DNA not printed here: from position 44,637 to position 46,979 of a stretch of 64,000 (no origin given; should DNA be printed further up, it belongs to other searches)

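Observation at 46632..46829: An ABC substrate-binding protein that carries a dockerin instead of a lipid or TM anchor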

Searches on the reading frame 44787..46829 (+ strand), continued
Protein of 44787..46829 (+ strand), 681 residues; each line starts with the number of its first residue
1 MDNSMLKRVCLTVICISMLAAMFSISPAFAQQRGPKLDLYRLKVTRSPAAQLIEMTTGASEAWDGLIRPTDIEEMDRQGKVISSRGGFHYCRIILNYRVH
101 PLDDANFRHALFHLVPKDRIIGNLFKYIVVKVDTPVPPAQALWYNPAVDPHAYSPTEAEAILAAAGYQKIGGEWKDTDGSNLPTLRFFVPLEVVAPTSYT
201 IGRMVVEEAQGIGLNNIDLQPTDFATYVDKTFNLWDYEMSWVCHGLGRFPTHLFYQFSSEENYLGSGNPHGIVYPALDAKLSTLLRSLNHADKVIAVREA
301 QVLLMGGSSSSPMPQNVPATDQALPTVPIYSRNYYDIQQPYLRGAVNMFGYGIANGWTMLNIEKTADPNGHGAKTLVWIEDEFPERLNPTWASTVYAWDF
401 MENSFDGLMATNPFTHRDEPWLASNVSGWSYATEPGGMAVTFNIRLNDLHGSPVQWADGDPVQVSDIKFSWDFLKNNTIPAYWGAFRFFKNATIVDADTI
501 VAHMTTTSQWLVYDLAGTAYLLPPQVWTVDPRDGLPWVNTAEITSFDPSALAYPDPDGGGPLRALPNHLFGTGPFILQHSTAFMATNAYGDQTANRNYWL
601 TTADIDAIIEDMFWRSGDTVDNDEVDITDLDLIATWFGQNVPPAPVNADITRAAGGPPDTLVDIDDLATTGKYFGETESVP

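Call 35: find_encoding_contigs(protein=P0058, flank=10000, max_places=1)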
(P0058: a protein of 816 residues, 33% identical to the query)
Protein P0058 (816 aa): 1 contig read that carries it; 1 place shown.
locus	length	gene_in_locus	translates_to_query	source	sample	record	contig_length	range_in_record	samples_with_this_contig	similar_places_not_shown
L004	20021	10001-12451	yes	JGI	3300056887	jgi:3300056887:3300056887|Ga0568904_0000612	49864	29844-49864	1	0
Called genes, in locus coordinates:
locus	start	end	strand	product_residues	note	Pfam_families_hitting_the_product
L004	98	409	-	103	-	-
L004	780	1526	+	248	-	-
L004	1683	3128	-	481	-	-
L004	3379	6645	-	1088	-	PF00583:Acetyltransf_1, PF13508:Acetyltransf_7 (weak)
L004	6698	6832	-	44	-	-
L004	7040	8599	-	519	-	PF01554:MatE (weak), PF01943:Polysacc_synt, PF13440:Polysacc_synt_3, PF03023:MurJ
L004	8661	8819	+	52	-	-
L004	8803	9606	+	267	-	PF00924:MS_channel_2nd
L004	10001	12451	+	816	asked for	PF00496:SBP_bac_5, PF00404:Dockerin_1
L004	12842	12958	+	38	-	-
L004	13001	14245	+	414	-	-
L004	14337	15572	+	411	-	PF12832:MFS_1_like (faint), PF07690:MFS_1, PF00083:Sugar_tr (weak), PF05977:MFS_3, PF07690:MFS_1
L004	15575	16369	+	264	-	PF03099:BPL_LplA_LipB, PF16917:BPL_LplA_LipB_2 (weak), PF21948:LplA-B_cat (weak), PF02237:BPL_C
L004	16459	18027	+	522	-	PF01039:Carboxyl_trans, PF03255:ACCA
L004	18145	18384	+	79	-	-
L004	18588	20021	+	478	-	?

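Call 38: predict_structure(alignment_id=A3)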
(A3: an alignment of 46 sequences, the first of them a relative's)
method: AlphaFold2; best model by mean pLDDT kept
length: 681 residues; sequences in the alignment: 46
mean_pLDDT: 92.6   pTM: 0.88
mean pLDDT of the five models: 92.6, 92.2, 90.9, 90.8, 90.5
residues with pLDDT >= 90: 587; 70-90: 62; 50-70: 22; < 50: 10
segments of 3 or more residues with pLDDT < 50: 24-29
pLDDT, mean of each block of 10 residues (from residue 1): 77 79 50 93 93 95 93 96 95 96 97 98 94 95 95 98 98 97 97 92 98 98 90 94 92 95 90 95 95 97 96 91 93 95 94 96 74 82 93 91 95 92 82 95 96 95 98 96 94 97 96 96 95 94 95 69 82 97 97 96 96 96 96 97 95 87 96 95 76
secondary structure, 60 per line:
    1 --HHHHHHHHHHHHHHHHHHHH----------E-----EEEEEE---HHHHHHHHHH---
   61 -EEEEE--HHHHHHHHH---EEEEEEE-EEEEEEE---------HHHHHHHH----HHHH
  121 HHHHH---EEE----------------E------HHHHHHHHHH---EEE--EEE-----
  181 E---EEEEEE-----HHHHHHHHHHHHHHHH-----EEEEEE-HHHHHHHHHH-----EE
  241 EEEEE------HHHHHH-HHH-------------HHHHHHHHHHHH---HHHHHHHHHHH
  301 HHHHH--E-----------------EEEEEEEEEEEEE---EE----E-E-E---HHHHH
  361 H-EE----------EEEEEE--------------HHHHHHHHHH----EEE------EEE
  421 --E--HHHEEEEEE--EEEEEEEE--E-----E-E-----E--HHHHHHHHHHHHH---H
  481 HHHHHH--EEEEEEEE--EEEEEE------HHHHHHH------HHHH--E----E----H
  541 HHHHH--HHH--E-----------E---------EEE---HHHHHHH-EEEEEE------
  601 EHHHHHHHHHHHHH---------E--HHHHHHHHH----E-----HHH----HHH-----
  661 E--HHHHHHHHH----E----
elements in order: H3-22 E39-44 H48-57 E62-66 H69-77 E81-87 E89-95 H105-112 H117-125 E129-131 H155-164 E168-170 E173-175 E185-190 H196-211 E217-222 H224-233 E239-245 H252-257 H275-286 H290-305 E326-338 H356-361 E375-380 H395-404 E409-411 E418-420 E429-434 E437-444 H464-476 H480-486 E489-496 E499-504 H511-517 H524-527 H540-545 E575-577 H581-587 E589-594 H602-614 H627-635 H664-672
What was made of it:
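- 44787..44876 (+): Signal peptide (aa 1-30: n-region KR, 17-residue h-region, c-region SPAFA followed by QQRGP). No lipobox. AF2 shows helix 3-22 followed by a low-confidence stretch at 24-29 (call 38).
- AF2 shows a low-confidence linker straight after the helix (call 38).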

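Call 40: find_related_loci(query=A3, collection=genome_contigs, flank=8000)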
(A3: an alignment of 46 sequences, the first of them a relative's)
Query A3 (681 aa) in genome_contigs; peptide patterns used: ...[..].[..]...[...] (x = any residue, [..] = any of these).
20 stretches matched a pattern; 2 encode a relative of the query (tblastn E <= 1e-3); 2 distinct loci.
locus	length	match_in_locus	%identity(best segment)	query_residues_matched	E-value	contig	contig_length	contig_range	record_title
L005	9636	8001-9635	34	1-513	4e-83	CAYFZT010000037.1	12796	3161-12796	MAG TPA_asm: uncultured Candidatus Bathyarchaeia archaeon isolate ERP108616_co2_78 genome assembly, contig: NODE_8535_le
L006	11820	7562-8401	32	102-482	2e-6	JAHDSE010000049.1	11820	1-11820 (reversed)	MAG: Syntrophomonadaceae bacterium isolate SV3-B16.2 k141_100568, whole genome shotgun sequence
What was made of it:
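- Tried and rejected: The scan gave only two loci, one of them a weak bacterial hit, so it was uninformative (call 40).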

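Call 41: find_related_loci(query=A3, collection=metagenome_contigs, flank=8000)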
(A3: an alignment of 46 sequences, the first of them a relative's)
Query A3 (681 aa) in metagenome_contigs; peptide patterns used: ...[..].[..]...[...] (x = any residue, [..] = any of these).
68 stretches matched a pattern; 40 encode a relative of the query (tblastn E <= 1e-3); 40 distinct loci.
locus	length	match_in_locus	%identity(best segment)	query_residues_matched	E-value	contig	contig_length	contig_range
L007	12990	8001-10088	60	4-680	0e+0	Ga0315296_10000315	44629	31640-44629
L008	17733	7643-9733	58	1-681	0e+0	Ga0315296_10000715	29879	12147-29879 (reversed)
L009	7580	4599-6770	57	2-681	0e+0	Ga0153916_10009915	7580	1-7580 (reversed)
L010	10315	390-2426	54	3-681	0e+0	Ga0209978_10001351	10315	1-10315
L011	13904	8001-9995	54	26-681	0e+0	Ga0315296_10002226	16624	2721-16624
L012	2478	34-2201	57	2-681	0e+0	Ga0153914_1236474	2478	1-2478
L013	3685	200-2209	53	11-680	0e+0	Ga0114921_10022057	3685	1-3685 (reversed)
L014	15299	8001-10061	49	1-681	0e+0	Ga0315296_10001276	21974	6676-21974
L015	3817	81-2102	51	33-681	0e+0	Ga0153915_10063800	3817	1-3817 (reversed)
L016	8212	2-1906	52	48-681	0e+0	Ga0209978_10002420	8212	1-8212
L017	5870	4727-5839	53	1-360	1e-118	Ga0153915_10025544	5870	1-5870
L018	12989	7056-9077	34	26-681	4e-101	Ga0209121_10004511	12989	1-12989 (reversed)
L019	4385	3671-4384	68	1-234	3e-100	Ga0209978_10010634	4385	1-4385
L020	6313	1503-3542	33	34-681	1e-95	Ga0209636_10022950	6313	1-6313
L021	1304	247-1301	56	19-358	1e-103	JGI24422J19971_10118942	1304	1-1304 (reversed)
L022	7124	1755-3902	31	1-681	8e-91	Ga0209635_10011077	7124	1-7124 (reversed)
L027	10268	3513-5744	32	30-681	1e-86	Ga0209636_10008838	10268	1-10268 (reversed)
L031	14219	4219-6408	30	1-681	2e-84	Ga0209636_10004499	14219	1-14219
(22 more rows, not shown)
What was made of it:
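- Tried and rejected: The metagenome scan gave 40 loci and was used instead (call 41).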

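Call 54: fold_search(model_id=the predicted structure, library=pdb)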
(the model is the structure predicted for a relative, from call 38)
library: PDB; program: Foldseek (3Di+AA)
matches with E <= 10: 461; with E <= 0.001: 170
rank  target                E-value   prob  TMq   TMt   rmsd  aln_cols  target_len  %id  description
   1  5f1q_A                9.3e-16  1.00  0.39  0.51   2.9       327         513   17  Crystal Structure of Periplasmic Dipeptide Transport Protein from Yersinia pestis (released 2015-12-23)
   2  2noo                  1.6e-15  1.00  0.35  0.47   4.0       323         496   16  Crystal Structure of Mutant NikA (released 2007-01-23)
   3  5f1q_B                3.8e-15  1.00  0.39  0.51   2.9       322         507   17  Crystal Structure of Periplasmic Dipeptide Transport Protein from Yersinia pestis (released 2015-12-23)
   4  3mvx_A                3.8e-15  1.00  0.35  0.48   3.2       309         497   16  X-ray structure of the reduced NikA/1 hybrid, NikA/1-Red (released 2011-02-09)
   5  1zlq_A                7.2e-15  1.00  0.36  0.48   3.3       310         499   17  Crystallographic and spectroscopic evidence for high affinity binding of Fe EDTA (H2O)- to the periplasmic nickel tran (released 2005-08-02)
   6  4oeu_A                8.5e-15  1.00  0.37  0.51   2.8       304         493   16  Crystal structure of NikZ from Campylobacter jejuni in complex with Ni(L-His) (released 2014-10-01)
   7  3qim_A                9.5e-15  1.00  0.36  0.48   3.1       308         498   16  Histidine 416 of the periplamsic binding protein NikA is essential for nickel uptake in Escherichia coli (released 2011-03-02)
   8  1zlq_B                1.5e-14  1.00  0.35  0.47   3.2       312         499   15  Crystallographic and spectroscopic evidence for high affinity binding of Fe EDTA (H2O)- to the periplasmic nickel tran (released 2005-08-02)
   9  3drg_A                1.8e-14  1.00  0.38  0.46   3.6       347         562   13  Lactococcal OppA complexed with bradykinin in the closed conformation (released 2009-03-31)
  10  4oer_A                2.0e-14  1.00  0.34  0.45   4.7       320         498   17  Crystal structure of NikA from Brucella suis, unliganded form (released 2014-10-01)
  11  1uiv_A                2.1e-14  1.00  0.35  0.48   3.2       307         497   15  Crystal structures of the liganded and unliganded nickel binding protein NikA from Escherichia coli (Nickel liganded f (released 2004-02-03)
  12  7ebi_A                2.8e-14  1.00  0.38  0.47   4.4       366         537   15  Chitin-specific solute binding protein from Vibrio harveyi co-crystalized with chitotetraose. (released 2021-09-08)
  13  3drj_A                3.0e-14  1.00  0.36  0.42   4.9       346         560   13  Crystal structure of Lactococcal OppA co-crystallized with pTH-related peptide in an open conformation (released 2009-03-31)
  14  4pfy_A                3.1e-14  1.00  0.38  0.47   4.0       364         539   15  Crystal structure of mannohexaose bound oligopeptide ABC transporter, periplasmic oligopeptide-binding protein (TM1223 (released 2014-09-17)
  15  4pft_B                3.1e-14  1.00  0.38  0.47   4.1       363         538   15  Crystal structure of mannobiose bound oligopeptide ABC transporter, periplasmic oligopeptide-binding protein (TM1223)  (released 2014-09-17)
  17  3m8u                  3.7e-14  1.00  0.37  0.49   2.6       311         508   21  Crystal structure of glutathione-binding protein A (GbpA) from Haemophilus parasuis SH0165 in complex with glutathione d (released 2010-07-14)
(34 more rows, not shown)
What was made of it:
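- On Cluster-C ABC substrate-binding proteins (Pfam SBP_bac_5; OppA/DppA/NikA): Foldseek E about 1e-15 to DppA, NikA, OppA and chitin- or manno-oligosaccharide binding proteins (call 54).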

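Call 56: search_protein_families(library=ncbifam, proteins=[window:44787-46829:+], max_evalue=0.1)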
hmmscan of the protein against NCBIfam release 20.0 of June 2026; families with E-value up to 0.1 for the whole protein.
window:44787-46829:+ (681 aa): 6 families
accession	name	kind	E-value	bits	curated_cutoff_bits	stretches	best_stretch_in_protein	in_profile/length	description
NF045467.1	Opp4A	equivalog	1.6e-09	36.6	650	1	103-182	315-397/556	oligopeptide ABC transporter substrate-binding protein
TIGR04028.1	SBP_KPN_01854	hypoth_equivalog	1.4e-07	30.5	468.5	1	93-233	258-393/509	TIGR04028 family ABC transporter substrate-binding protein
NF043070.1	DppA_dipep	equivalog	3.7e-06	25.8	1005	1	67-169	268-370/535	dipeptide ABC transporter periplasmic-binding protein DppA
TIGR02294.1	nickel_nikA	equivalog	9.1e-06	24.5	393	1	92-214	253-372/501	nickel ABC transporter substrate-binding protein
NF045468.1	Opp5A_nikA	equivalog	0.00034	19.2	600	1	72-182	224-332/488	nickel ABC transporter substrate-binding protein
NF011942.0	PRK15413.1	equivalog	0.034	12.8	594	1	93-168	271-344/512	glutathione ABC transporter substrate-binding protein GsiB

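Call 68: search_protein_representatives(protein=window:44787-46829:+)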
Query: 681 residues. Proteins with E-value up to 0.001 (for the whole library): 1236; up to 1e-10: 285; up to 1e-30: 89. The best 150 are listed.
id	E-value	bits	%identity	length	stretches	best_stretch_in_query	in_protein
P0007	5.2e-255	864.5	59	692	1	1-681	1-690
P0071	8.6e-225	764.6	56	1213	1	30-680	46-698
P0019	2.3e-224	763.2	56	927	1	29-681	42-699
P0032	4.8e-185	633.2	63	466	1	95-550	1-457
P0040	1.8e-165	568.5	51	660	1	59-681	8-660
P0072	1.6e-162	558.8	46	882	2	4-647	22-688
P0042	1.0e-138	480.1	51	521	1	178-681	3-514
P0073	3.8e-126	438.6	41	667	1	65-679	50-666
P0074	1.5e-107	377.0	56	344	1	348-681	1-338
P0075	1.5e-101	357.3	61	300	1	95-370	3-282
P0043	2.4e-96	340.0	38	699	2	181-677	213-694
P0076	2.7e-94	333.2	38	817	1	27-676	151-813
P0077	1.7e-89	317.4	39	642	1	65-681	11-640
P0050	2.2e-87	310.4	39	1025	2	64-680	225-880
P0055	1.8e-85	304.1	40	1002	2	143-622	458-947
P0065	4.0e-69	250.0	39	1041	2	227-641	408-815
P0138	3.1e-33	131.4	28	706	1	33-528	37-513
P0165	1.5e-26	109.3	26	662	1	11-530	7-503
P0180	9.2e-22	93.5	26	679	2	32-288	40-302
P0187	1.1e-20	90.0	28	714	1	67-578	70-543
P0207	1.3e-17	79.7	26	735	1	10-531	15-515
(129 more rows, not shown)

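Call 74: find_encoding_contigs(protein=P0187, flank=8000, max_places=1)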
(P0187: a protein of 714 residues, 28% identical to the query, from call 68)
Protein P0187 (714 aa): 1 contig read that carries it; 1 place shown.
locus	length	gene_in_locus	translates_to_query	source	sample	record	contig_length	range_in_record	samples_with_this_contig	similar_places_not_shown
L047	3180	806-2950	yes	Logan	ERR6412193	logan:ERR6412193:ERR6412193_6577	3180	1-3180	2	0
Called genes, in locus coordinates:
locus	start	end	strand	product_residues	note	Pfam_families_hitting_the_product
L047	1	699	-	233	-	?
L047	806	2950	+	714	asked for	PF00496:SBP_bac_5, PF17789:MG4 (weak)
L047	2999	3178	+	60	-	?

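Call 75: find_encoding_contigs(protein=P0138, flank=8000, max_places=1)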
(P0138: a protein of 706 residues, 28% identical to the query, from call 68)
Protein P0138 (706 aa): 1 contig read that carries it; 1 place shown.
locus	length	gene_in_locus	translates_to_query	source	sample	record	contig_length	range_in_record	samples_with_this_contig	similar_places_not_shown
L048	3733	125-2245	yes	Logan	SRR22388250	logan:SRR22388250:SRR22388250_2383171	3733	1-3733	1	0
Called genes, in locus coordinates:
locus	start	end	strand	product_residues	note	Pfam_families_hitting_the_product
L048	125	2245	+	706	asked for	PF00496:SBP_bac_5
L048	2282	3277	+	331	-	PF19300:BPD_transp_1_N, PF00528:BPD_transp_1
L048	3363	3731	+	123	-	?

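Call 76: find_encoding_contigs(protein=P0180, flank=8000, max_places=1)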
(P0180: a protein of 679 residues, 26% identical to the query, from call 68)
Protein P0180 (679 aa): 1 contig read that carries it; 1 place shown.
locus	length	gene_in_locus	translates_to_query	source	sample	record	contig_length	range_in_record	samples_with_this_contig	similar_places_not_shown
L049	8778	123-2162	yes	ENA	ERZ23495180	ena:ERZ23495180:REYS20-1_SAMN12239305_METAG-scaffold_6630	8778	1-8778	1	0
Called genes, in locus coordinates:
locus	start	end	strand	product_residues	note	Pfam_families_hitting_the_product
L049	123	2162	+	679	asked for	PF00496:SBP_bac_5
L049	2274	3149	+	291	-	PF19300:BPD_transp_1_N (weak), PF00528:BPD_transp_1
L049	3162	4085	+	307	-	PF12911:OppC_N, PF00528:BPD_transp_1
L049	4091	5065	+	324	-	PF00005:ABC_tran, PF13304:AAA_21 (faint), PF08352:oligo_HPY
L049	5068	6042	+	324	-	PF00005:ABC_tran, PF13245:AAA_19 (weak), PF08352:oligo_HPY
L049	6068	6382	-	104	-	PF13085:Fer2_3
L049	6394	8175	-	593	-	PF00890:FAD_binding_2, PF01266:DAO (faint), PF03486:HI0933_like (faint), PF07992:Pyr_redox_2 (weak), PF00890:FAD_binding_2, PF02910:Succ_DH_flav_C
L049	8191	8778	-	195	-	?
